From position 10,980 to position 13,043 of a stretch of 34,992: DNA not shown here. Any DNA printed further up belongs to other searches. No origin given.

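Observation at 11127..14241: Pair of predicted extracytoplasmic serine hydrolases embedded in the synthetase operon at a split E|C linker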

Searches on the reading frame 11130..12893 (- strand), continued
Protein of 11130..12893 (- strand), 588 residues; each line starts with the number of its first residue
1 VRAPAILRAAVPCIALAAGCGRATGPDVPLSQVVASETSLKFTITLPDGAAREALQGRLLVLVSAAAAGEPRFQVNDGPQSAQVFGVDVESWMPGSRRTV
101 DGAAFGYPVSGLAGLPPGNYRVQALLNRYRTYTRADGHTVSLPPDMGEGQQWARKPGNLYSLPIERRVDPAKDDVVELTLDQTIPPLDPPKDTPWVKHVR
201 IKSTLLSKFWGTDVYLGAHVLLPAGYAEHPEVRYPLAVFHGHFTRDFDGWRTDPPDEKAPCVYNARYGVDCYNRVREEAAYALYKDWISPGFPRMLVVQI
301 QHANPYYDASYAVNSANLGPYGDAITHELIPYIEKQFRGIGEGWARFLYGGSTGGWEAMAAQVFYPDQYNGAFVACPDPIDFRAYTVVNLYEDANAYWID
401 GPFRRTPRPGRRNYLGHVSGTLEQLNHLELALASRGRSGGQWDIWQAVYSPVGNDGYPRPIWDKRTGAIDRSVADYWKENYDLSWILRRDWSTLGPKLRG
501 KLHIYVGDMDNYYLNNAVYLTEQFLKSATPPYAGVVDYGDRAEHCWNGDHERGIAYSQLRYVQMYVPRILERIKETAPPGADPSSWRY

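Call 24: find_related_loci(query=window:11130-12893:-, collection=genome_contigs, flank=10000)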
Query window:11130-12893:- (588 aa) in genome_contigs; peptide patterns used: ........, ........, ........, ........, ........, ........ (x = any residue, [..] = any of these).
599 stretches matched a pattern (row limit reached: there are more); 594 encode a relative of the query (tblastn E <= 1e-3); the best 80 are kept; 80 distinct loci.
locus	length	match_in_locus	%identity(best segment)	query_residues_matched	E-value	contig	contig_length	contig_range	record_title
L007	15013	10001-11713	65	15-588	0e+0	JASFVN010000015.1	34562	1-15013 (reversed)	MAG: Gemmatimonadota bacterium isolate D1105M20metaG_Bin_353 D1105M20metaG_FD_scaffold_251_c1, whole genome shotgun sequ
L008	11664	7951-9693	64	5-588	0e+0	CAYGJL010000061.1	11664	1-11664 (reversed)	MAG TPA_asm: uncultured Gemmatimonadaceae bacterium isolate ERP113451_co5_307 genome assembly, contig: NODE_3247_length_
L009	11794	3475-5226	62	1-588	0e+0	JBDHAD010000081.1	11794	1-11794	MAG: Gemmatimonadota bacterium isolate M3-44_Bin_137 M3-44_Bin_137_scaffold_24056, whole genome shotgun sequence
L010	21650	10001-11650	65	40-588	0e+0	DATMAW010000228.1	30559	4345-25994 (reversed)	MAG TPA_asm: Gemmatimonadales bacterium isolate SMAG_U13336 k141_551585, whole genome shotgun sequence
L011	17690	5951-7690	61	1-588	0e+0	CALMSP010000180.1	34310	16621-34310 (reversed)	MAG TPA_asm: uncultured Saprospiraceae bacterium isolate SRR2107179_bin.44_CONCOCT_v1.1_MAG genome assembly, contig: ERZ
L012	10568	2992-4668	64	31-588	0e+0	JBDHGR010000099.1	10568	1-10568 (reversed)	MAG: Gemmatimonadota bacterium isolate M8-58_Bin_476 M8-58_Bin_476_scaffold_33325, whole genome shotgun sequence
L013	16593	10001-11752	63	7-588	0e+0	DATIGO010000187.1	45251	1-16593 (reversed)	MAG TPA_asm: Gemmatimonadaceae bacterium isolate SMAG_U16423 k141_1666172, whole genome shotgun sequence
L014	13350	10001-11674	64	31-588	0e+0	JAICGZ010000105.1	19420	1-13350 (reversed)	MAG: Pyrinomonadaceae bacterium isolate CK_bin.38 k141_510027_length_19420_cov_20.4518, whole genome shotgun sequence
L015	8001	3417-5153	61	6-588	0e+0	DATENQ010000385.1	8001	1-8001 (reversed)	MAG TPA_asm: Pyrinomonadaceae bacterium isolate SMAG_U8973 k141_1485142, whole genome shotgun sequence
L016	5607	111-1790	63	29-588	0e+0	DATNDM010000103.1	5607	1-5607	MAG TPA_asm: Pyrinomonadaceae bacterium isolate SMAG_U11242 k141_1483809, whole genome shotgun sequence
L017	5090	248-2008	61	1-588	0e+0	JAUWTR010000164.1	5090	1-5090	MAG: Candidatus Aminicenantes bacterium isolate CSMAG_2585 CSMAG_2585_k127_6308661_length_5090_cov_80.0000, whole genome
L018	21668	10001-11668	63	34-588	0e+0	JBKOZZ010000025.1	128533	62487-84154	MAG: Acidobacteriota bacterium isolate GB_HAYS_MAG_00021 GB_HAYS_000000422680, whole genome shotgun sequence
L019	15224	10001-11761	60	1-588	0e+0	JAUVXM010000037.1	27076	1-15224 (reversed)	MAG: Candidatus Aminicenantes bacterium isolate CSMAG_1216 CSMAG_1216_k141_533886_length_27076_cov_40.6755, whole genome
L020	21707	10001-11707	63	10-586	0e+0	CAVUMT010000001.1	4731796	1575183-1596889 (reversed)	MAG: uncultured Acidobacteriota bacterium isolate MFD06229.bin.3.208 genome assembly, contig: contig_1512, whole genome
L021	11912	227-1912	61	28-588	0e+0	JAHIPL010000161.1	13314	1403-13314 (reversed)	MAG: Acidobacteria bacterium isolate KR13_S3.mb.68 KR13_S3.mb.68_k141_220462, whole genome shotgun sequence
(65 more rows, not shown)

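Call 26: find_related_loci(query=window:11130-12893:-, collection=metagenome_contigs, flank=10000)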
Query window:11130-12893:- (588 aa) in metagenome_contigs; peptide patterns used: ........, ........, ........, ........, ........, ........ (x = any residue, [..] = any of these).
600 stretches matched a pattern (row limit reached: there are more); 597 encode a relative of the query (tblastn E <= 1e-3); the best 80 are kept; 80 distinct loci.
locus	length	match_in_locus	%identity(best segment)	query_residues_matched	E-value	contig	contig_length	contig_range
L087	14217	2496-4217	66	13-588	0e+0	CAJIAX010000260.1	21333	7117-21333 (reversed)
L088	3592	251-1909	66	37-588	0e+0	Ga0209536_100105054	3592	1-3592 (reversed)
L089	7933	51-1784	63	1-588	0e+0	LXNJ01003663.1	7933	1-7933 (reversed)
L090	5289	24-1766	62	3-588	0e+0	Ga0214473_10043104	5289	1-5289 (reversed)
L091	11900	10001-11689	63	28-588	0e+0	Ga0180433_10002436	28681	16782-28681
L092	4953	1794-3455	63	36-588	0e+0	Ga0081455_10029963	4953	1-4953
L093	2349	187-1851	64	34-588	0e+0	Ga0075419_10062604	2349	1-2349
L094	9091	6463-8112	64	39-588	0e+0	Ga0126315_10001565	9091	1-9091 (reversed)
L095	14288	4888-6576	63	26-588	0e+0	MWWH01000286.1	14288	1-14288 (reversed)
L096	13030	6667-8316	63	40-588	0e+0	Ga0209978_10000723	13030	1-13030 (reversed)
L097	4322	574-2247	62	32-588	0e+0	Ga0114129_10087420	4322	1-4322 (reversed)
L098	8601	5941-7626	63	28-588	0e+0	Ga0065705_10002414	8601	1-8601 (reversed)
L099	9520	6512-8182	63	33-588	0e+0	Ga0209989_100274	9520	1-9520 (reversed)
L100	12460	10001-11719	61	4-588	0e+0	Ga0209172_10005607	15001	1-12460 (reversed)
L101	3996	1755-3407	62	39-588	0e+0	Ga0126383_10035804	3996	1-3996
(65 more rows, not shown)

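Call 30: search_protein_families(library=pfam, proteins=[L001:5593-6429:+, L001:6470-7948:+, L001:8089-9990:+], max_evalue=1)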
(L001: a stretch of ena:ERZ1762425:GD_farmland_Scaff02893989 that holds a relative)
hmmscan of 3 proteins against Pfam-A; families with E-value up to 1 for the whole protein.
L001:5593-6429:+ (278 aa): 4 families
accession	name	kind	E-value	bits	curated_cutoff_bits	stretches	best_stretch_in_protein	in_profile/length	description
PF08242.18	Methyltransf_12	-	0.0037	18.4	30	1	56-125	1-71/98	Methyltransferase domain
PF13578.12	Methyltransf_24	-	0.018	16.3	26.3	1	56-157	1-105/105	Methyltransferase domain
PF13847.12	Methyltransf_31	-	0.026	14.7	27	1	51-158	3-113/145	Methyltransferase domain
PF01728.25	FtsJ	-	0.029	14.7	24.1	1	45-130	16-103/181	FtsJ-like methyltransferase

L001:6470-7948:+ (492 aa): 7 families
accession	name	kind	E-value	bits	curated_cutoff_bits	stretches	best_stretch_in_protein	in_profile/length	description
PF13472.12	Lipase_GDSL_2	-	0.0029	18.5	32.9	1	170-254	1-86/178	GDSL-like Lipase/Acylhydrolase family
PF03779.20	SPW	-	0.041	14.8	31.5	1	14-93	5-68/93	SPW repeat domain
PF13858.11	DUF4199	-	0.053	14.4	32.3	1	17-99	5-85/165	Protein of unknown function (DUF4199)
PF00657.28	Lipase_GDSL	-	0.091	13.3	23.6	1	168-247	1-93/208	GDSL-like Lipase/Acylhydrolase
PF00335.26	Tetraspanin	-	0.2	11.8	32.1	1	16-98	13-100/225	Tetraspanin family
PF01036.24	Bac_rhodopsin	-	0.24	11.3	24.6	1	21-114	103-200/224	Bacteriorhodopsin-like protein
PF06772.16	LtrA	-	0.54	9.9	31.9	1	14-98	259-342/356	Bacterial low temperature requirement A protein (LtrA)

L001:8089-9990:+ (633 aa): 4 families
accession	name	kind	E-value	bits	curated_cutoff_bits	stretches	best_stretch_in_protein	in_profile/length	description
PF00733.27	Asn_synthase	-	3.7e-52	178.6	21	1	232-576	2-316/354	Asparagine synthase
PF13537.11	GATase_7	-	1.7e-44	151.2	25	1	49-168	1-122/123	Glutamine amidotransferase domain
PF13522.11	GATase_6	-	8.7e-44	149.1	27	1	32-163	1-130/130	Glutamine amidotransferase domain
PF12481.13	DUF3700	-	0.088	12.7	27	1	118-155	126-163/228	Aluminium induced protein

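Call 38: find_encoding_contigs(protein=P0012, flank=10000, max_places=2)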
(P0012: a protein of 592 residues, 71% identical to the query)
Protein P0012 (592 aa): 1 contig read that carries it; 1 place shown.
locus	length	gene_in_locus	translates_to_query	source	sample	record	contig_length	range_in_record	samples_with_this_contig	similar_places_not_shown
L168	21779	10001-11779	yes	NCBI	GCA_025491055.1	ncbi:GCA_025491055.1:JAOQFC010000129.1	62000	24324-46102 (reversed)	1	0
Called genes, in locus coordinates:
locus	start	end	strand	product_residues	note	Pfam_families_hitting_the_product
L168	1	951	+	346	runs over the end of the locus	PF16316:DUF4956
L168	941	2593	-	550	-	PF00884:Sulfatase (faint), PF01663:Phosphodiest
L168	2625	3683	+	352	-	-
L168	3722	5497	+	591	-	PF00664:ABC_membrane, PF00005:ABC_tran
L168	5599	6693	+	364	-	PF01112:Asparaginase_2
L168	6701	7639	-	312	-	PF12725:DUF3810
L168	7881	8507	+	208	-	PF04542:Sigma70_r2, PF08281:Sigma70_r4_2, PF04545:Sigma70_r4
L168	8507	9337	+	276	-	-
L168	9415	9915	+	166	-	PF04461:YajQ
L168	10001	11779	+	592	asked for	-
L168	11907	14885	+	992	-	PF00326:Peptidase_S9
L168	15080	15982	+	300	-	PF12849:PBP_like_2, PF12727:PBP_like (weak)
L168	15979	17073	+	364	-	PF01895:PhoU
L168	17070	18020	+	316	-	PF00528:BPD_transp_1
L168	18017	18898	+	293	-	PF00528:BPD_transp_1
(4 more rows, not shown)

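Call 39: find_encoding_contigs(protein=P0011, flank=10000, max_places=2)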
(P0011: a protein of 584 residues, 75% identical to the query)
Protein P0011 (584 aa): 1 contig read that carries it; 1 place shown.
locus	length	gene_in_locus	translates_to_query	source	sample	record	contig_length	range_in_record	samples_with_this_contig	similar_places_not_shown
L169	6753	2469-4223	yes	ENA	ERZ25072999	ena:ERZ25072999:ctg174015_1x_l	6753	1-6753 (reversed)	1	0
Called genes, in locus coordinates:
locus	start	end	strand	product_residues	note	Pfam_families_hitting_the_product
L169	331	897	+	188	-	PF04542:Sigma70_r2, PF08281:Sigma70_r4_2, PF04545:Sigma70_r4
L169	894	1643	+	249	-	-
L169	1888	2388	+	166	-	PF04461:YajQ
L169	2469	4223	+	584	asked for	-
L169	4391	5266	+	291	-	PF12849:PBP_like_2, PF12727:PBP_like (weak)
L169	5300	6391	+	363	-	PF01895:PhoU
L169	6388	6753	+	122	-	?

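Call 40: find_encoding_contigs(protein=P0007, flank=10000, max_places=2)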
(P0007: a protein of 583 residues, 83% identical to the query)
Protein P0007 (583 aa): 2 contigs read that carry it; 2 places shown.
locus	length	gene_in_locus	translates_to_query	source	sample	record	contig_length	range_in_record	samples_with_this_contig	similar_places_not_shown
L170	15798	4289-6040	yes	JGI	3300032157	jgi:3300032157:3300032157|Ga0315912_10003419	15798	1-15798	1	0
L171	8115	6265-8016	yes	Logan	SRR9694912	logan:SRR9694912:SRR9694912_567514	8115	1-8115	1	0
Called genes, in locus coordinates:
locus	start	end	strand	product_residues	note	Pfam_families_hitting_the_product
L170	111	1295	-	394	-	PF04311:DUF459 (faint), PF13472:Lipase_GDSL_2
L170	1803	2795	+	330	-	PF13472:Lipase_GDSL_2 (faint), PF07611:DUF1574 (faint), PF27429:LB_356 (faint)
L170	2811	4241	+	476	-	PF03062:MBOAT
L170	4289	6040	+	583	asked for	-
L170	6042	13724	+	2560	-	PF00668:Condensation, PF00501:AMP-binding, PF13193:AMP-binding_C, PF00550:PP-binding, PF00668:Condensation, PF00501:AMP-binding, PF13193:AMP-binding_C, PF00550:PP-binding, +1 more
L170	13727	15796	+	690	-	?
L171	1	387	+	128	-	?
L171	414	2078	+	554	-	-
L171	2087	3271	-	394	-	PF04311:DUF459 (faint), PF13472:Lipase_GDSL_2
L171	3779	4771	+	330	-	PF13472:Lipase_GDSL_2 (faint), PF07611:DUF1574 (faint), PF27429:LB_356 (faint)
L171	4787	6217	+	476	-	PF03062:MBOAT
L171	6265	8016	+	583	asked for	-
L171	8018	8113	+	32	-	?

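Call 41: predict_structure(alignment_id=A1)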
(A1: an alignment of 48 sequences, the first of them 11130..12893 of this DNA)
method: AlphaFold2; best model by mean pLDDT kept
length: 588 residues; sequences in the alignment: 48
mean_pLDDT: 84.3   pTM: 0.85
mean pLDDT of the five models: 84.3, 82.8, 80.6, 79.2, 77.3
residues with pLDDT >= 90: 313; 70-90: 174; 50-70: 66; < 50: 35
segments of 3 or more residues with pLDDT < 50: 1-6, 16-34, 511-515
pLDDT, mean of each block of 10 residues (from residue 1): 45 48 37 63 96 94 95 91 96 96 93 94 96 96 72 91 97 95 88 92 95 91 90 90 70 91 81 86 89 89 75 86 95 94 91 85 96 75 68 92 91 78 93 89 87 96 94 93 90 94 76 55 86 80 61 58 81 90 70
secondary structure, 60 per line:
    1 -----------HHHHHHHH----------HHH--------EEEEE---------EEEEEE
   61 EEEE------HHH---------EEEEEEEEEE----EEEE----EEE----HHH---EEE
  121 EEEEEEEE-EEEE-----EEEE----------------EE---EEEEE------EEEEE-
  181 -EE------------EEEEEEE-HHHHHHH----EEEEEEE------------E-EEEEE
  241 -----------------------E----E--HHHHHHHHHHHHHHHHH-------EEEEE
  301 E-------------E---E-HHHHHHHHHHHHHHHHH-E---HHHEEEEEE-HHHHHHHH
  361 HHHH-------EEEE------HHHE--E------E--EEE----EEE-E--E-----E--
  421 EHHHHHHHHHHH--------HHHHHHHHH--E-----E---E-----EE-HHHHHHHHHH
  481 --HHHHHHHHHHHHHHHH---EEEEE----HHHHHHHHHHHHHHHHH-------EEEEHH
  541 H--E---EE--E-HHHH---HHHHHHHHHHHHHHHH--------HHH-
elements in order: H12-19 E41-45 E55-64 E83-92 E97-100 E105-107 E118-128 E130-133 E139-142 E164-168 E175-179 E196-202 H204-210 E215-221 E236-240 H272-288 E296-301 H321-337 E346-351 H353-364 E372-375 E398-400 E405-407 H422-432 H441-449 H471-480 H483-498 E502-506 H511-527 E535-538 H554-557 H561-576
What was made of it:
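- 11127..12893 (-): Lipoprotein esterase-like protein (EST), 588 aa including the stop codon. AF2 pLDDT 84 (call 41).
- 12288..12776 (-): N-terminal all-beta domain of EST (about residues 40-202). AF2 secondary structure (call 41).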

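Call 45: fold_search(model_id=the predicted structure, library=pdb)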
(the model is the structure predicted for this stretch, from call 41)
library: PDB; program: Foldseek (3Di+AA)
matches with E <= 10: 1512; with E <= 0.001: 569
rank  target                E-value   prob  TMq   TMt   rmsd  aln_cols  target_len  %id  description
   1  8z91_B                1.4e-12  1.00  0.43  0.71   6.2       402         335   18  Soil metagenomic-derived esterase (released 2024-12-25)
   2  8z91_A                5.0e-12  1.00  0.40  0.63   6.9       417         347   18  Soil metagenomic-derived esterase (released 2024-12-25)
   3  7b5v_A                1.8e-09  1.00  0.27  0.43  14.8       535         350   14  The carbohydrate binding module family 48 (CBM48) and carboxy-terminal carbohydrate esterase family 1 (CE1) domains of (released 2021-03-10)
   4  5vol_G                2.5e-09  1.00  0.27  0.55   8.5       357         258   13  Bacint_04212 ferulic acid esterase (released 2017-07-19)
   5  5vol_B                3.2e-09  1.00  0.30  0.59   8.7       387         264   15  Bacint_04212 ferulic acid esterase (released 2017-07-19)
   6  7b6b_A                4.6e-09  1.00  0.22  0.35  15.9       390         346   16  The carbohydrate binding module family 48 (CBM48) and carboxy-terminal carbohydrate esterase family 1 (CE1) domains of (released 2021-03-10)
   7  7b5v_B                6.5e-09  1.00  0.27  0.43  14.6       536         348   13  The carbohydrate binding module family 48 (CBM48) and carboxy-terminal carbohydrate esterase family 1 (CE1) domains of (released 2021-03-10)
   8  7xrt_A                6.9e-09  1.00  0.32  0.62   7.5       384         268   16  Bacteroides thetaiotaomicron ferulic acid esterase (BT_4077) (released 2023-11-22)
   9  7b6b_B                6.9e-09  1.00  0.28  0.44  14.6       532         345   13  The carbohydrate binding module family 48 (CBM48) and carboxy-terminal carbohydrate esterase family 1 (CE1) domains of (released 2021-03-10)
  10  5vol_A                7.8e-09  1.00  0.31  0.63   7.7       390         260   13  Bacint_04212 ferulic acid esterase (released 2017-07-19)
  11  5vol_E                9.3e-09  1.00  0.32  0.64   8.3       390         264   14  Bacint_04212 ferulic acid esterase (released 2017-07-19)
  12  5vol_H                9.8e-09  1.00  0.28  0.59   8.0       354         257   14  Bacint_04212 ferulic acid esterase (released 2017-07-19)
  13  5vol_D                9.8e-09  1.00  0.28  0.55   7.8       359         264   14  Bacint_04212 ferulic acid esterase (released 2017-07-19)
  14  7xrv_A                1.5e-08  1.00  0.32  0.62   8.1       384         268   15  Bacteroides thetaiotaomicron ferulic acid esterase - S150A (BT_4077-S150A) complex with trans-methylferulate (released 2023-11-22)
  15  5vol_C                1.6e-08  1.00  0.29  0.57   7.8       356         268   14  Bacint_04212 ferulic acid esterase (released 2017-07-19)
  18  6rzo_A                1.4e-07  1.00  0.21  0.34  15.0       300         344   17  Crystal structure of the N-terminal carbohydrate binding module family 48 and ferulic acid esterase from the multi-enz (released 2019-09-25)
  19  6rzo_B                1.9e-07  1.00  0.20  0.33  15.0       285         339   18  Crystal structure of the N-terminal carbohydrate binding module family 48 and ferulic acid esterase from the multi-enz (released 2019-09-25)
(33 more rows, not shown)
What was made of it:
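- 11127..12893 (-): Fold matches to CE1/feruloyl esterases and antigen 85 (call 45).
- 12288..12776 (-): It resembles the CBM48-plus-CE1 arrangement of 7b5v and 6rzo (call 45).
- On Esterase D / CE1 'Putative esterase' family (Pfam PF00756): Foldseek top hits are 8z91, 7b5v, 5vol, 7xrt and Ag85C (call 45).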
